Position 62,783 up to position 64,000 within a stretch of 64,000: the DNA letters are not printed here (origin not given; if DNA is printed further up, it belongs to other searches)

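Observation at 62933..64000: PIN nuclease domain fused to a GNAT acetyltransferase (gene runs off the window)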

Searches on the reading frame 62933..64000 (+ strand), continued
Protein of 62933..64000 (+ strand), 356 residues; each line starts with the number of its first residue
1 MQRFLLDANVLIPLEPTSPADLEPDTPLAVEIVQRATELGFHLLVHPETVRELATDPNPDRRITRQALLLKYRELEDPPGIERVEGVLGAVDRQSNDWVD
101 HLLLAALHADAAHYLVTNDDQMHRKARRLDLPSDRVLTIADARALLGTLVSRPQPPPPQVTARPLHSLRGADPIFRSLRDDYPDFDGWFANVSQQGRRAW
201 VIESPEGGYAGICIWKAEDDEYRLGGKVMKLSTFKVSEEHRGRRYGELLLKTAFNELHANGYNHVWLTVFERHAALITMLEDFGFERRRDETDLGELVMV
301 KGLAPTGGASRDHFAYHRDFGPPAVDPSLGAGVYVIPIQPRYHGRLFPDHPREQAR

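Call 35: fold_search(model_id=the predicted structure, library=pdb)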
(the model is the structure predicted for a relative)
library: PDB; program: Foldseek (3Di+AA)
matches with E <= 10: 1446; with E <= 0.001: 284
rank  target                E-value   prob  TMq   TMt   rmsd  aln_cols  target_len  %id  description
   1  5y6b_A                6.4e-08  1.00  0.25  0.78   2.9       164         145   16  Crystal structure of ZmASCH Y47F mutant protein from Zymomonas mobilis (released 2018-07-18)
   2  5y6c_A                7.2e-08  1.00  0.26  0.80   2.9       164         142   16  Crystal structure of ZmASCH S128A mutant protein from Zymomonas mobilis (released 2018-07-18)
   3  5y6b_D                1.6e-07  1.00  0.25  0.82   2.8       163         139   16  Crystal structure of ZmASCH Y47F mutant protein from Zymomonas mobilis (released 2018-07-18)
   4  5guq_C                1.7e-07  1.00  0.25  0.75   3.1       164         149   16  Crystal structure of ASCH from Zymomonas mobilis (released 2017-08-30)
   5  5guq_A                1.8e-07  1.00  0.25  0.78   3.1       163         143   16  Crystal structure of ASCH from Zymomonas mobilis (released 2017-08-30)
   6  5gus_B                1.9e-07  1.00  0.25  0.76   3.2       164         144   16  Crystal structure of ASCH domain from Zymomonas mobilis (released 2017-08-30)
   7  5y6b_B                2.2e-07  1.00  0.25  0.79   3.0       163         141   16  Crystal structure of ZmASCH Y47F mutant protein from Zymomonas mobilis (released 2018-07-18)
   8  5gus_A                2.9e-07  1.00  0.25  0.79   2.9       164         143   16  Crystal structure of ASCH domain from Zymomonas mobilis (released 2017-08-30)
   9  1yvo_B                4.7e-06  1.00  0.25  0.62   4.7       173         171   19  hypothetical acetyltransferase from P.aeruginosa PA01 (released 2005-03-29)
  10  3d8p_B                8.7e-06  1.00  0.22  0.60   3.6       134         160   16  Crystal structure of acetyltransferase of GNAT family (NP_373092.1) from STAPHYLOCOCCUS AUREUS MU50 at 2.20 A resoluti (released 2008-10-28)
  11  2oh1_A                9.8e-06  1.00  0.21  0.52   7.0       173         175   17  Crystal structure of acetyltransferase GNAT family (YP_013287.1) from Listeria monocytogenes 4b F2365 at 1.46 A resolu (released 2007-02-13)
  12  4u9w_A                1.1e-05  1.00  0.25  0.58   3.5       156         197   11  Crystal Structure of NatD bound to H4/H2A peptide and CoA (released 2015-01-28)
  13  2j8n_A                1.1e-05  1.00  0.25  0.64   4.7       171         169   19  Structure of P. aeruginosa acetyltransferase PA4866 solved at room temperature (released 2007-02-06)
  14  3lod                  1.2e-05  1.00  0.22  0.67   5.2       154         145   21  The crystal structure of the putative acyl-CoA N-acyltransferase from Klebsiella pneumoniae subsp.pneumoniae MGH 78578 (released 2010-03-16)
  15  8iyo_D                1.2e-05  1.00  0.23  0.62   4.7       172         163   14  Crystal structure of a protein acetyltransferase, HP0935, acetyl-CoA bound form (released 2024-04-10)
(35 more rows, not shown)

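Call 52: search_protein_families(library=padloc, alignment_id=A3, max_evalue=0.00001)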
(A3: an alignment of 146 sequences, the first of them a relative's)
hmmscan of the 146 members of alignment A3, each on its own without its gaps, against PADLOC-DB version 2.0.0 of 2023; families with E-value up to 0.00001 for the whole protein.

A. member 1, L001:9459-9971:+ (171 aa): 0 families

B. families by the number of members that match (of 146 scanned): 328 families (the first 25 are shown)
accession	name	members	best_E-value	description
PDLC03032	MTase_I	5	4.2e-30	Type I methyltransferase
PDLC03624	REase_MTase_IIG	5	3.3e-14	Type IIG restriction enzyme-methyltransferase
PDLC03038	MTase_I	4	4.7e-32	Type I methyltransferase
PDLC03019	MTase_I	4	1.4e-31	Type I methyltransferase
PDLC03029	MTase_I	3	3e-273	Type I methyltransferase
PDLC03026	MTase_I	3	4e-198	Type I methyltransferase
PDLC03021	MTase_I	3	9.5e-196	Type I methyltransferase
PDLC03127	Specificity_I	3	1.3e-107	Type I specificity subunit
PDLC03189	Specificity_I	3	2.6e-106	Type I specificity subunit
PDLC03109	Specificity_I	3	2.3e-95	Type I specificity subunit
PDLC03025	MTase_I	3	6.2e-71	Type I methyltransferase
PDLC03169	Specificity_I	3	6.5e-69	Type I specificity subunit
PDLC04134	mad2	3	1.8e-65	mads_2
PDLC03134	Specificity_I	3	1.6e-58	Type I specificity subunit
PDLC03179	Specificity_I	3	4.7e-56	Type I specificity subunit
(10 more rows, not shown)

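Call 53: search_protein_families(library=pfam, alignment_id=A3, max_evalue=0.00001)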
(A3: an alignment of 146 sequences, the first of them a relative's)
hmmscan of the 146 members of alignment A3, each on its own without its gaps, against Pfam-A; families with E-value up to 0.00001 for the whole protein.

A. member 1, L001:9459-9971:+ (171 aa): 0 families

B. families by the number of members that match (of 146 scanned): 160 families (the first 25 are shown)
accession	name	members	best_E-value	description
PF03176.21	MMPL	3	5.4e-131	MMPL family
PF00248.27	Aldo_ket_red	3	6.7e-74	Aldo/keto reductase family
PF02384.22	N6_Mtase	3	2.9e-68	N-6 DNA Methylase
PF00009.33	GTP_EFTU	3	4.6e-59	Elongation factor Tu GTP binding domain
PF00296.26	Bac_luciferase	3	2e-47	Luciferase-like monooxygenase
PF12161.14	HsdM_N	3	2.3e-24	HsdM N-terminal domain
PF01420.25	Methylase_S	3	1.3e-20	Type I restriction modification DNA specificity domain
PF03061.28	4HBT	3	1.6e-14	Thioesterase superfamily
PF13622.12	4HBT_3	3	2.6e-07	Acyl-CoA thioesterase N-terminal domain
PF00270.35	DEAD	2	2.5e-41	DEAD/DEAH box helicase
PF03764.24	EFG_IV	2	1e-38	Elongation factor G, domain IV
PF07690.21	MFS_1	2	8.2e-38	Major Facilitator Superfamily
PF14367.12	DUF4411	2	4.8e-37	Domain of unknown function (DUF4411)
PF18766.7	SWI2_SNF2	2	1.8e-36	SWI2/SNF2 ATPase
PF22679.2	T1R_D3-like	2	8.3e-33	Type I restriction enzyme subunit R domain 3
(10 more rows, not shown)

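Call 58: search_solved_structures(query=A4, max_evalue=1, show_alignments=2)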
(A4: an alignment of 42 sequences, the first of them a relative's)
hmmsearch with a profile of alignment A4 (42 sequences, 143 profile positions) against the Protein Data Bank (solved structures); distinct sequences matched with E-value up to 1: 9.
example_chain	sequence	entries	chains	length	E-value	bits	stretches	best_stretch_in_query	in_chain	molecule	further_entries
5gus_A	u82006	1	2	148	2.3e-30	108.5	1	2-139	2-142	Helix-turn-helix domain-containing protein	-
5guq_A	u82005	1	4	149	2.3e-30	108.5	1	2-139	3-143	Helix-turn-helix domain-containing protein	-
5y6c_A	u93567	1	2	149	1.2e-29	106.1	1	2-139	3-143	Helix-turn-helix domain-containing protein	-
5y6b_A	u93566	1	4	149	2.3e-29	105.3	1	2-139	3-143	Helix-turn-helix domain-containing protein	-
2dp9_A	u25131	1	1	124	0.077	16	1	13-39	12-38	Hypothetical protein TTHA0113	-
1wk2_A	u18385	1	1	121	0.078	16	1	13-39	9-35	HYPOTHETICAL PROTEIN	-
3iuw_A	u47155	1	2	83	0.18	14.8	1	4-45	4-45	Activating signal cointegrator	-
2kku_A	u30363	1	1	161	0.3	14.1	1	16-119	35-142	Uncharacterized protein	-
5wx8_A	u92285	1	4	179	0.37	13.8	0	37-71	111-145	Immediate-early protein 2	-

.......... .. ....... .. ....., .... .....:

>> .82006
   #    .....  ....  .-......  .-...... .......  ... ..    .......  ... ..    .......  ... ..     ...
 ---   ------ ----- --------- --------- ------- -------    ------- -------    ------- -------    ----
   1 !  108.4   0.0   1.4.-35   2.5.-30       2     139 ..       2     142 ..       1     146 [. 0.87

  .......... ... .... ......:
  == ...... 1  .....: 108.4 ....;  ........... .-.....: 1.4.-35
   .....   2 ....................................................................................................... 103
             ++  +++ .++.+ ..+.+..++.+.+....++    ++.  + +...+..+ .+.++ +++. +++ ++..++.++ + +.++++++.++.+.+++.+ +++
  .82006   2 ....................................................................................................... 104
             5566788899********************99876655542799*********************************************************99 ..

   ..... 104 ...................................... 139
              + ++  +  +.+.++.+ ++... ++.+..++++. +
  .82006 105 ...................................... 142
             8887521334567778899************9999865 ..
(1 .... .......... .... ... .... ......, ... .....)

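Call 64: search_dna_similar(query=P0001, collection=plasmids, mode=protein, max_rows=15)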
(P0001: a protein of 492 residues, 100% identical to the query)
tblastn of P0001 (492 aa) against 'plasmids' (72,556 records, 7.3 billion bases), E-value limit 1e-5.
Records with a match: 33; places in all: 34; records where one place covers at least 80% of the query: 16.
Best place of each record, by identity: <60% 33.
By first word of the organism name: Rhizobium 4; Sinorhizobium 3; Methylobacterium 2; Mesorhizobium 2; Paenibacillus 2; Burkholderia 1; Sphingobium 1; Arthrobacter 1; Azospirillum 1; Ensifer 1; and 15 more.
By predicted mobility (MOB-suite, as given by PLSDB): non-mobilizable 20; conjugative 11; mobilizable 2.
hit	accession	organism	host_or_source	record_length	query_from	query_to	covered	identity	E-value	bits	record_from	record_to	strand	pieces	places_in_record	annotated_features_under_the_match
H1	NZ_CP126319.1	Burkholderia anthina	Sorghum bicolor,Sandy loam,rhizosphere ...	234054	3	465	94%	38.5%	1e-56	210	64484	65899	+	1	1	N-acetyltransferase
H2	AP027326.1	Sphingobium sp. TomTYG46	-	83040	3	475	96%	32.8%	2e-43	171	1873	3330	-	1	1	hypothetical protein (x2)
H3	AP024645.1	Arthrobacter sp. StoSoilB3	-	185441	3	483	98%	32.2%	5e-57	212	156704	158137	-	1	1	hypothetical protein (x3)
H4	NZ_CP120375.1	Sinorhizobium garamanticum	Argyrolobium uniflorum,Cell culture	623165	3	478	97%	32.5%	2e-55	207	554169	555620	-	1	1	GNAT family N-acetyltransferase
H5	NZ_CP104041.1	Rhizobium sp. WSM4643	Pisum sativum,Cell culture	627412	2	475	96%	32.1%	7e-38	155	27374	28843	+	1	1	GNAT family N-acetyltransferase | helix-turn-helix domain-containing protein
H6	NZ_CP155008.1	Methylobacterium fujisawaense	concrete cylinder weathered outdoors on ...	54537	2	475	96%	32.0%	2e-39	160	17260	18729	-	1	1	hypothetical protein | helix-turn-helix domain-containing protein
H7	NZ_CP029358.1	Azospirillum thermophilum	cell culture,hot spring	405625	2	475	96%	31.9%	5e-34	144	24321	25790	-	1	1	GNAT family N-acetyltransferase | helix-turn-helix domain-containing protein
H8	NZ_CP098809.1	Ensifer adhaerens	whole organism,soil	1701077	3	478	97%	31.2%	6e-50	191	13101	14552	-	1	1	none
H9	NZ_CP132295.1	Natronococcus sp. AD-5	cell culture,sediment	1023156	5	484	98%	30.8%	5e-42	167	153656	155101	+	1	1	record has no annotation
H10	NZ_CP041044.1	Paracoccus sp. AK26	pure culture,Hexachlorocyclohexane ...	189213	2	478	97%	31.0%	6e-42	167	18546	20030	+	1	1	helix-turn-helix domain-containing protein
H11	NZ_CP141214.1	Sinorhizobium meliloti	alfalfa,Isolate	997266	3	475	96%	31.2%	1e-53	201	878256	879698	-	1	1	GNAT family N-acetyltransferase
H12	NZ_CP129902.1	Rhodococcus ruber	soil,bacterial genome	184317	5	489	99%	30.3%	7e-42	167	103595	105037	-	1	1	GNAT family N-acetyltransferase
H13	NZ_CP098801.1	Rhizobium anhuiense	Trifolium dubium,Cell culture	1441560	2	472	96%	30.9%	6e-36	149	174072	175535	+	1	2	record has no annotation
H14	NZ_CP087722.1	Halalkaliarchaeum sp. AArc-CO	Kulunda Steppe hypersaline lake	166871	1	479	97%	30.2%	2e-31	163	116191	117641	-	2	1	PIN domain-containing protein | hypothetical protein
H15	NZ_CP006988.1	Rhizobium etli bv. mimosae str. IE4771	Phaseolus vulgaris,whole organism,nodule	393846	2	470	95%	30.6%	4e-38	156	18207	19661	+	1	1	GNAT family N-acetyltransferase | helix-turn-helix domain-containing protein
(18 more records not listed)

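Call 65: search_dna_similar(query=P0001, collection=phages, mode=protein, max_rows=15)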
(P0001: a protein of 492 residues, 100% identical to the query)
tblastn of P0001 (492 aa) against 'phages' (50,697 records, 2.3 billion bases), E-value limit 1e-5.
Records with a match: 16; places in all: 16; records where one place covers at least 80% of the query: 2.
Best place of each record, by identity: <60% 16.
By first word of the organism name: Escherichia 8; Methanothermobacter 2; Lactobacillus 2; Lacticaseibacillus 1; Enterococcus 1; Salmonella 1; Bacteriophage 1.
By host as written in the record: - 8; Escherichia coli 4; Lacticaseibacillus paracasei LMG 19719 1; Escherichia coli C 1; Lactobacillus johnsonii 1; uncultured Helicobacter sp. 1.
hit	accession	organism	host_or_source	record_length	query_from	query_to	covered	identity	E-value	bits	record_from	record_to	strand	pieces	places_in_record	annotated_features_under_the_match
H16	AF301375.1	Methanothermobacter phage psiM100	-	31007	1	475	97%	26.7%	2e-34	143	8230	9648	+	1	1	ORFD: unknown | inserted fragment IFa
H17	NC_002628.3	Methanothermobacter phage psiM100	-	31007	1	475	97%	26.7%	2e-34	143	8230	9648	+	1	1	ORFD: hypothetical protein | inserted fragment IFa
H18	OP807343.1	Lacticaseibacillus phage P7.1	Lacticaseibacillus paracasei LMG 19719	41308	171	444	56%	26.6%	7e-16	87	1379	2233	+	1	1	hypothetical protein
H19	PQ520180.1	Enterococcus phage IME_EF3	-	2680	131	404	56%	26.1%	2e-21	103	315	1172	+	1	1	record has no annotation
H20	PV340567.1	Escherichia phage PhiR47_2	Escherichia coli C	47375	172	437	54%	26.6%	2e-18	95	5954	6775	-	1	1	GevT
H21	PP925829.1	Escherichia phage IdasGreatGrand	Escherichia coli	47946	172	437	54%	26.6%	2e-18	95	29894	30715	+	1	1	hypothetical protein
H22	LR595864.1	Escherichia phage 4A7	-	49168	172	437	54%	26.6%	2e-18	95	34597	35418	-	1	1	hypothetical protein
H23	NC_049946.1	Escherichia phage 4A7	-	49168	172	437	54%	26.6%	2e-18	95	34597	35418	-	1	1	hypothetical protein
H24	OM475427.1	Escherichia phage D2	Escherichia coli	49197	172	437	54%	26.6%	2e-18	95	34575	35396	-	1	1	hypothetical protein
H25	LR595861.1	Escherichia virus Lambda_4C10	-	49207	172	437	54%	26.6%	2e-18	95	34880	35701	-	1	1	FIG00638478: hypothetical protein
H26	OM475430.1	Escherichia phage 3W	Escherichia coli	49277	172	437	54%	26.6%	2e-18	95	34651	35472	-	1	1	hypothetical protein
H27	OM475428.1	Escherichia phage 1W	Escherichia coli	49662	172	437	54%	26.6%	2e-18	95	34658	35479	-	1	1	hypothetical protein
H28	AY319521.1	Salmonella phage SopEPhi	-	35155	171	437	54%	25.4%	1e-17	92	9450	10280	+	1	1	unknown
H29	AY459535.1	Lactobacillus prophage Lj965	-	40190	165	432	54%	24.1%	4e-13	78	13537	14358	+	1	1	putative protein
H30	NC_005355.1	Lactobacillus prophage Lj965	Lactobacillus johnsonii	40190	165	432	54%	24.1%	4e-13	78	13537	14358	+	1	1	hypothetical protein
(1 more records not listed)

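Call 66: get_annotated_region(hit=H20, flank=3000)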
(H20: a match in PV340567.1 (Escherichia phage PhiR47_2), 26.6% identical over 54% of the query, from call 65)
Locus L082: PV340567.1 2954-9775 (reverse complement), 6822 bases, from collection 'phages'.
description: Escherichia phage PhiR47_2, complete genome.
organism: Escherichia phage PhiR47_2 (NCBI taxid 3416489)
taxonomy: Viruses
host: Escherichia coli C; source: -; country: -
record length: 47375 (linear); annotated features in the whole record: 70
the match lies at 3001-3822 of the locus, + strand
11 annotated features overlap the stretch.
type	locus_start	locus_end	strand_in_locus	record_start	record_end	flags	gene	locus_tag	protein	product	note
CDS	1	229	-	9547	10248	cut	-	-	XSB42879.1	DNA replication protein P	-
CDS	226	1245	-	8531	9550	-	-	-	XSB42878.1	DNA replication protein O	-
CDS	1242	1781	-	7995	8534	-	-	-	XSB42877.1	cII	activator protein cII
CDS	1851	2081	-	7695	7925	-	-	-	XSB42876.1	Cro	transcriptional regulator cro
CDS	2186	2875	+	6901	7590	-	-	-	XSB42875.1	cI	repressor protein cI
CDS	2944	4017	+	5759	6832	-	-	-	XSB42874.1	GevT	GevT toxin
CDS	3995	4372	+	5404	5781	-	-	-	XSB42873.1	GevA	GevA antitoxin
CDS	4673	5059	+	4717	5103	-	-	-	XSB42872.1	Kil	prophage Kil protein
CDS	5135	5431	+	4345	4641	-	-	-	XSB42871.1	Gam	host-nuclease inhibitor protein Gam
CDS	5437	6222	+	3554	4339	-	-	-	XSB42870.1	Bet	recombination protein Bet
CDS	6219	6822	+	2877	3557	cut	-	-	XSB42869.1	exonuclease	-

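Call 70: search_protein_families(library=padloc, proteins=[L082:2944-4017:+, L082:3995-4372:+], max_evalue=0.001)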
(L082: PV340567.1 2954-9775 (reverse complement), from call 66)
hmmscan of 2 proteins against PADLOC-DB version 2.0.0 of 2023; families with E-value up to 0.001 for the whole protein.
L082:2944-4017:+ (357 aa): 6 families
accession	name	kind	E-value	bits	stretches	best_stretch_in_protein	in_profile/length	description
PDLC04419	PDC-M11A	-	2.1e-133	443.1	1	6-356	10-356/357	-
PDLC04422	PDC-M11A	-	7.6e-94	313.4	1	8-357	155-501/501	-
PDLC04418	PDC-M11A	-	6.2e-93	310.1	1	8-356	92-443/444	-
PDLC04421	PDC-M11A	-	5.4e-41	138.8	1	12-302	161-441/486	-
PDLC04420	PDC-M11A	-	5.9e-36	122.2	1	13-308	49-338/376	-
PDLC04417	PDC-M11A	-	6.6e-31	105.8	1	19-304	166-451/501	-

L082:3995-4372:+ (125 aa): 3 families
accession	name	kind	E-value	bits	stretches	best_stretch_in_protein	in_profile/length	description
PDLC04425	PDC-M11B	-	6.8e-52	173.4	1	1-123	1-122/132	-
PDLC04424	PDC-M11B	-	3.4e-44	148.3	1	1-123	8-129/142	-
PDLC04423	PDC-M11B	-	1.8e-22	78.1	1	5-124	1-119/164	-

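Call 88: get_annotated_region(hit=H17, flank=2500)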
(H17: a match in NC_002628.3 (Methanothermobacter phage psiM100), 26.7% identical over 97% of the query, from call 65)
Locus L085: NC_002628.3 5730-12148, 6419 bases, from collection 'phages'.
description: Methanothermobacter wolfeii prophage psiM100, complete genome; flanked by Methanothermobacter wolfeii MTW1216 (mtw1216) and MTW1215 (mtw1215) genes, complete cds.
organism: Methanothermobacter phage psiM100 (NCBI taxid 173824)
taxonomy: Viruses; Duplodnaviria; Heunggongvirae; Uroviricota; Caudoviricetes; Methanobavirales; Leisingerviridae; Psimunavirus
host: -; source: -; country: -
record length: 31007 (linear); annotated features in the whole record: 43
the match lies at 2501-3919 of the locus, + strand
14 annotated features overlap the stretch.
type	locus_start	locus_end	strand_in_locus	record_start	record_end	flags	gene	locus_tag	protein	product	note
CDS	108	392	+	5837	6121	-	ORF3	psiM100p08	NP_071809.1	hypothetical protein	similar to ORF3 of Methanothermobacter marburgensis phage psiM2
CDS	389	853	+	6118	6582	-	ORF4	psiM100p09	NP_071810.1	hypothetical protein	similar to ORF4 of Methanothermobacter marburgensis phage psiM2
repeat_region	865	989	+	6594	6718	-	-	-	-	-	-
repeat_region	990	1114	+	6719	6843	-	-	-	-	-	-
misc_feature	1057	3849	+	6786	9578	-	-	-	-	-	inserted fragment IFa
repeat_region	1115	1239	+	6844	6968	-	-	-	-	-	-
CDS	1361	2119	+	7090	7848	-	ORFB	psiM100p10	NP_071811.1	hypothetical protein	similar to the hypothetical protein MTH315 of Methanothermobacter thermautotrophicus deltaH: PIR Accession Number D69140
CDS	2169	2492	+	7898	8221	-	ORFC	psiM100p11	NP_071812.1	hypothetical protein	similar to the hypothetical protein MTH316 of Methanothermobacter thermautotrophicus deltaH: PIR Accession Number E69140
CDS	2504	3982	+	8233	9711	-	ORFD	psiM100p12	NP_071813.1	hypothetical protein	-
CDS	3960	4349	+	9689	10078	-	ORF5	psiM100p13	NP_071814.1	hypothetical protein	similar to ORF5 of Methanothermobacter marburgensis phage psiM2; similar to the hypothetical protein APE1779 of ...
CDS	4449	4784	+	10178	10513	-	ORF6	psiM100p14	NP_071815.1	hypothetical protein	similar to ORF6 of Methanothermobacter marburgensis phage psiM2; similar to ORF6 of Methanothermobacter marburgensis ...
CDS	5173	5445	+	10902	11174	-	ORF7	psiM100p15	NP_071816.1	hypothetical protein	similar to ORF7 of Methanothermobacter marburgensis phage psiM2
CDS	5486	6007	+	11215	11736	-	ORF8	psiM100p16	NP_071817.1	terminase small subunit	similar to ORF8 of Methanothermobacter marburgensis phage psiM2; similar to Bacillus subtilis prophage PBSX small ...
CDS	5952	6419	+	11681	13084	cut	ORF9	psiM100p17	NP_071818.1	terminase large subunit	similar to ORF9 of Methanothermobacter marburgensis phage psiM2; similar to a hypothetical protein (ORF5) of ...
